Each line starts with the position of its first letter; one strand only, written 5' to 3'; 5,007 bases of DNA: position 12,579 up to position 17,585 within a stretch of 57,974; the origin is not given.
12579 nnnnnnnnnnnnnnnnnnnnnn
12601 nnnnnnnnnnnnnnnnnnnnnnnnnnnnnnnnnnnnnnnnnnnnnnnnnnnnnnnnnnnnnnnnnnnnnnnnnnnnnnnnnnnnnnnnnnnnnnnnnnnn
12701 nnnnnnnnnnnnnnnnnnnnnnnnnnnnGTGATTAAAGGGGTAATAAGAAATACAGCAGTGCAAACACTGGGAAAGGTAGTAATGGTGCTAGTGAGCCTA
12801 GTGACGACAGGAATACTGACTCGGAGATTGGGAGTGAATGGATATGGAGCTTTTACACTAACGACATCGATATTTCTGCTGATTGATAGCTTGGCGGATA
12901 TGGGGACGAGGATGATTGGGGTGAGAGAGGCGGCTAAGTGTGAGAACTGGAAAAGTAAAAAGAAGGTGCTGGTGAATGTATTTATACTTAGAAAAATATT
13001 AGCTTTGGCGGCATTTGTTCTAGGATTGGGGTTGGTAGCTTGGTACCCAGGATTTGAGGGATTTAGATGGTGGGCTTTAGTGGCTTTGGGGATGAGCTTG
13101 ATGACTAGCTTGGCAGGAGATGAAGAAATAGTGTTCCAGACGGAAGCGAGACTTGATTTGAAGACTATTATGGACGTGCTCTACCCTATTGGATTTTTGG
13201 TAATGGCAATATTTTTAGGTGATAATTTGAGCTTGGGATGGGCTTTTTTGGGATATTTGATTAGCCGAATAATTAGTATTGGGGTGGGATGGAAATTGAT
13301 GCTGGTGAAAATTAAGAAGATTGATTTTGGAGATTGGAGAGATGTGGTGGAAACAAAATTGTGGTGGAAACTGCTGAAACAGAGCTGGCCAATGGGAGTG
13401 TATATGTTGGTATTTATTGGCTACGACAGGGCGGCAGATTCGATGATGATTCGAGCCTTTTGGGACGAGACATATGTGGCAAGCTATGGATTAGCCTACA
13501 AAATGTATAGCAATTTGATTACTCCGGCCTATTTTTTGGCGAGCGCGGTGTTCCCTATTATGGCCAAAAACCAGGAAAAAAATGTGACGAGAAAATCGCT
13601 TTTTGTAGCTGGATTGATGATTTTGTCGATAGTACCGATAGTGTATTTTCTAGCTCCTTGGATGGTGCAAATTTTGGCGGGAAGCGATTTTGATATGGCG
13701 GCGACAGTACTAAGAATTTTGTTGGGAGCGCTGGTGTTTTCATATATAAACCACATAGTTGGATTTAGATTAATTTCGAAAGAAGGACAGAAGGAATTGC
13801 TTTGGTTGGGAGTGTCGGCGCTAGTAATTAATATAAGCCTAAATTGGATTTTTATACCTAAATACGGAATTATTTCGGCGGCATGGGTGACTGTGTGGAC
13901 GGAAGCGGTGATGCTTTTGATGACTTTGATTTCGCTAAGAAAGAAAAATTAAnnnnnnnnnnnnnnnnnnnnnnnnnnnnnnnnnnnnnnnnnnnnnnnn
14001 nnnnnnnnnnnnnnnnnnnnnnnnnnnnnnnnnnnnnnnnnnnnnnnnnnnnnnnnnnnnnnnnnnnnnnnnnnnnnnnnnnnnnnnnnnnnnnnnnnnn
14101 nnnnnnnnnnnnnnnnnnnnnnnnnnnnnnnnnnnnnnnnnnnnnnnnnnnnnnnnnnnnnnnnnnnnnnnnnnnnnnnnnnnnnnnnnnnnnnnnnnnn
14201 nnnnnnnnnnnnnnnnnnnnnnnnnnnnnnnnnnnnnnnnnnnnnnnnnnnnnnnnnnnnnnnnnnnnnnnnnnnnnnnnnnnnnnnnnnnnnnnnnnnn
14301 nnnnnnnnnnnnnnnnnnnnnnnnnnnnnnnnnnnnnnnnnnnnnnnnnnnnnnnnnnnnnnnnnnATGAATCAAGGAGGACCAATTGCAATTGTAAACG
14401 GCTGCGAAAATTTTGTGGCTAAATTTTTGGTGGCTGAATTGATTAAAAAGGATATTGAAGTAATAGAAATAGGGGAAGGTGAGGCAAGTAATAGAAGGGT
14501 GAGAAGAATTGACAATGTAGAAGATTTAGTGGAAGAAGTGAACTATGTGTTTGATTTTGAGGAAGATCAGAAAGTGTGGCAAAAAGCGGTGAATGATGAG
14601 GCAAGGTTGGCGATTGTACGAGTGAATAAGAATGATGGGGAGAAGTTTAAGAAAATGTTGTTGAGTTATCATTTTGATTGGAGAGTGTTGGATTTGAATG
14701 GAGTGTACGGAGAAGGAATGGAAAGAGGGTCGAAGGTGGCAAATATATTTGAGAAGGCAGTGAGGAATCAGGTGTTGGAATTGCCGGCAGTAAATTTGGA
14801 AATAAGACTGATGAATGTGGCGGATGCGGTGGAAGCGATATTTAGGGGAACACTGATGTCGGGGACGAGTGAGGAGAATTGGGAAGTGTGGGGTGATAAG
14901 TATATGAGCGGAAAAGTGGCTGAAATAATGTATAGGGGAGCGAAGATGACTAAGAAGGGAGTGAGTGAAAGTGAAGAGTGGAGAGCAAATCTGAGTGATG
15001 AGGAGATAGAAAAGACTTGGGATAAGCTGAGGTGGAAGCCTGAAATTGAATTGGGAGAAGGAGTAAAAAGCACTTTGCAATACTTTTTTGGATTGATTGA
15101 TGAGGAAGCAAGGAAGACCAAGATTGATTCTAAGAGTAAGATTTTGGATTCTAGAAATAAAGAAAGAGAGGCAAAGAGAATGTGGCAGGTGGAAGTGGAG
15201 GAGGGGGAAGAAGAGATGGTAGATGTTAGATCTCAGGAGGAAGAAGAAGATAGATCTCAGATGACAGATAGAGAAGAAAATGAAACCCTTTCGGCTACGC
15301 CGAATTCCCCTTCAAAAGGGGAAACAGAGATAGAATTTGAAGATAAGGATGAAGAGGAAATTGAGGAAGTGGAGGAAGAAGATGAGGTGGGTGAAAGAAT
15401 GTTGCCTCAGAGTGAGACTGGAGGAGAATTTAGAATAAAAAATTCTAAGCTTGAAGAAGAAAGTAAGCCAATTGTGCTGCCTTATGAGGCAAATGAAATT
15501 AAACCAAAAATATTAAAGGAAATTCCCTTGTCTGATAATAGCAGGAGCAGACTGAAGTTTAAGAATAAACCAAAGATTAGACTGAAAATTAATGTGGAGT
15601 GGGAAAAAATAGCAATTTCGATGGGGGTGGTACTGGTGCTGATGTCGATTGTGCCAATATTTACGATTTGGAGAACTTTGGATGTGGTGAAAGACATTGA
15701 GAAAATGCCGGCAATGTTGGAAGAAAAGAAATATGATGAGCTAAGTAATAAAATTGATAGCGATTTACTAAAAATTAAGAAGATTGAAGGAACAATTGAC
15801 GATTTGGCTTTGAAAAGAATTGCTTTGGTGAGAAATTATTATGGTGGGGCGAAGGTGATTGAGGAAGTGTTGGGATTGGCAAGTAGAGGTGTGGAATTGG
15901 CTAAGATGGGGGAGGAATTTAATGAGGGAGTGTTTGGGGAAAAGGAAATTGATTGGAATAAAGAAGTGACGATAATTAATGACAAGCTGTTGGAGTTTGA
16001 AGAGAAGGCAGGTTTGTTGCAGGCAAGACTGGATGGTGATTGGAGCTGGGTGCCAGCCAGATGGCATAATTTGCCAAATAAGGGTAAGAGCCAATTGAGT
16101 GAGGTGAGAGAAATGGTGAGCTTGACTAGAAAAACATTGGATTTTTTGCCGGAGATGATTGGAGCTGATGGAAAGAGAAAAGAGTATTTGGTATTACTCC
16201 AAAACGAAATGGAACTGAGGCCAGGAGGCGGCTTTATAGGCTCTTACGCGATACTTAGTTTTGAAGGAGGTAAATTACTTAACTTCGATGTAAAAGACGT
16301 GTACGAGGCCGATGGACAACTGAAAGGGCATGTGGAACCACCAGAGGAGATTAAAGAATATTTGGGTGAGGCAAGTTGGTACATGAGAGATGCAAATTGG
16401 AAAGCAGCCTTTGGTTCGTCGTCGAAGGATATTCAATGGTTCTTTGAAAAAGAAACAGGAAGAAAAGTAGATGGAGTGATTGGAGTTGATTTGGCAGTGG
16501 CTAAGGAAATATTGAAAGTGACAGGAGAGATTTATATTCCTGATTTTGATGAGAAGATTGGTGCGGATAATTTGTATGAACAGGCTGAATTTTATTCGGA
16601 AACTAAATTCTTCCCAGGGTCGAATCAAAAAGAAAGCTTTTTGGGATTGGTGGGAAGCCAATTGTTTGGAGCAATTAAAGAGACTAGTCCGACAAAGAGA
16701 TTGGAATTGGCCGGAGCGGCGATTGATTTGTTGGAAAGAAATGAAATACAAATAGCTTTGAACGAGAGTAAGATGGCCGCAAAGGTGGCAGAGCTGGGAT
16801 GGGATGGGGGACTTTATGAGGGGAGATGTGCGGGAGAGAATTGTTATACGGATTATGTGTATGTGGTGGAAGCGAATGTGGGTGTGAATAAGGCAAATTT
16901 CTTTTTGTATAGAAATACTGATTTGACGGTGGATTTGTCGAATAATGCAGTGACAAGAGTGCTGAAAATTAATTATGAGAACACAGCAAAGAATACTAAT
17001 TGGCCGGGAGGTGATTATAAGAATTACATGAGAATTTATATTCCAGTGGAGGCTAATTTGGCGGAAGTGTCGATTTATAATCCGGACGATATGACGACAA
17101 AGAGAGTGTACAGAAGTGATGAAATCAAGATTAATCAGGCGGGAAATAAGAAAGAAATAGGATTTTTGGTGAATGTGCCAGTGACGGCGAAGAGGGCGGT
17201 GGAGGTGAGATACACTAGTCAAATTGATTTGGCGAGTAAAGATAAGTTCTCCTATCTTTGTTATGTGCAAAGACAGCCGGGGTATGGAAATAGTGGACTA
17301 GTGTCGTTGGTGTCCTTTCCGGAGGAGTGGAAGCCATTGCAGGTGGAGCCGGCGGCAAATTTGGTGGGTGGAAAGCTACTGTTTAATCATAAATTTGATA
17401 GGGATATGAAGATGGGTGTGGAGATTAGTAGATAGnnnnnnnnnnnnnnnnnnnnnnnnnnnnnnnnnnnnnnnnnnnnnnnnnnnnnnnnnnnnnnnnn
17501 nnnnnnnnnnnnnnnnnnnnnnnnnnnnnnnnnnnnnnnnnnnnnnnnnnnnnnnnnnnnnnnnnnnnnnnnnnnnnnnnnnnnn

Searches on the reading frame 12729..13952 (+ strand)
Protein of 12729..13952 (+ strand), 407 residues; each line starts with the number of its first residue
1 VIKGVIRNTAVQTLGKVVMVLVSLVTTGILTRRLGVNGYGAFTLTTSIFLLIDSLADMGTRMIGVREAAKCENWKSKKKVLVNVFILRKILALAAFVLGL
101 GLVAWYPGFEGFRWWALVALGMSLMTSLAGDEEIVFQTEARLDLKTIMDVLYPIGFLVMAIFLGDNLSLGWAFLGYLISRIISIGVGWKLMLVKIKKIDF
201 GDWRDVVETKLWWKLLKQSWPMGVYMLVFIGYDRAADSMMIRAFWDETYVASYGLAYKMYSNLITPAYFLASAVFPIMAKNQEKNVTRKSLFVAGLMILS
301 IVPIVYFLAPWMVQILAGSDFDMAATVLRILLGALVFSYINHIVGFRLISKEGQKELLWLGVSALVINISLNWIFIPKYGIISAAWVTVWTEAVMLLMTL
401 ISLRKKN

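Call 8: search_protein_families(library=pfam, proteins=[window:12729-13952:+], max_evalue=0.001)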
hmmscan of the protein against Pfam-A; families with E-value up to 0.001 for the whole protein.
window:12729-13952:+ (407 aa): 1 family
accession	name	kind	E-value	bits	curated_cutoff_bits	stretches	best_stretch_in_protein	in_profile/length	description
PF01943.22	Polysacc_synt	-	3e-11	43.7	28.2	1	6-282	2-274/274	Polysaccharide biosynthesis protein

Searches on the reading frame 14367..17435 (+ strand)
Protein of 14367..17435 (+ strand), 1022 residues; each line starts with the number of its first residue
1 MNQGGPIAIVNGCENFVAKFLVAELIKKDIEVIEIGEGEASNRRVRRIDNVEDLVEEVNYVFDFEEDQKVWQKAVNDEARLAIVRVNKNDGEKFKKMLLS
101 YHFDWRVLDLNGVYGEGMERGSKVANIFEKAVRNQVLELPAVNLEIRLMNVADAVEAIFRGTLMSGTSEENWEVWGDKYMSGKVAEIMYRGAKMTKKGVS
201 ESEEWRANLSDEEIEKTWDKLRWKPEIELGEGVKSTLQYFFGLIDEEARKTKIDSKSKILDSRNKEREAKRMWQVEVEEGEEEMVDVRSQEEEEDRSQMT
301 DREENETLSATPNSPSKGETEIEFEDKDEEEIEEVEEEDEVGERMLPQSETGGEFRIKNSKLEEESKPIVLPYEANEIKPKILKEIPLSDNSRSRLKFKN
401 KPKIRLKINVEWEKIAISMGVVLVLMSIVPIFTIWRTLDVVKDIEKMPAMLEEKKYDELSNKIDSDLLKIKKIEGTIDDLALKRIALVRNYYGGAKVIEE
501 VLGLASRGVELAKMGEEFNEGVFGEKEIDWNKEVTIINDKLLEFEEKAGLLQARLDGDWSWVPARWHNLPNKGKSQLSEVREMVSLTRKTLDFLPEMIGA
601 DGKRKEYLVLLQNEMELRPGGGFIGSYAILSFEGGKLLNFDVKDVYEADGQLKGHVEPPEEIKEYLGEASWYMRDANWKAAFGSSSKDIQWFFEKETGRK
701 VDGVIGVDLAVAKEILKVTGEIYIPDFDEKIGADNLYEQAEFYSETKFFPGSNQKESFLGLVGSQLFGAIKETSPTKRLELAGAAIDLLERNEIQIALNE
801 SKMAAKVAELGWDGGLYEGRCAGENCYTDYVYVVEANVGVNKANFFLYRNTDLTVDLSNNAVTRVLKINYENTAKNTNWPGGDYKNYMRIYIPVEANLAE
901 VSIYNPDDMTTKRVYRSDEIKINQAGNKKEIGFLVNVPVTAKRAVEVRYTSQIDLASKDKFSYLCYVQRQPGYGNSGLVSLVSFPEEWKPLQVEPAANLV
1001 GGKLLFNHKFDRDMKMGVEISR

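Call 8: search_protein_families(library=pfam, proteins=[window:14367-17435:+], max_evalue=0.001)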
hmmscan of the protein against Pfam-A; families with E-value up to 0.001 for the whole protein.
window:14367-17435:+ (1022 aa): 1 family
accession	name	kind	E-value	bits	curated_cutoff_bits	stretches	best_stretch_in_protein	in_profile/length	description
PF13196.11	DUF4012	-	7.6e-24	85.3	28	1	604-738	3-137/144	Protein of unknown function (DUF4012)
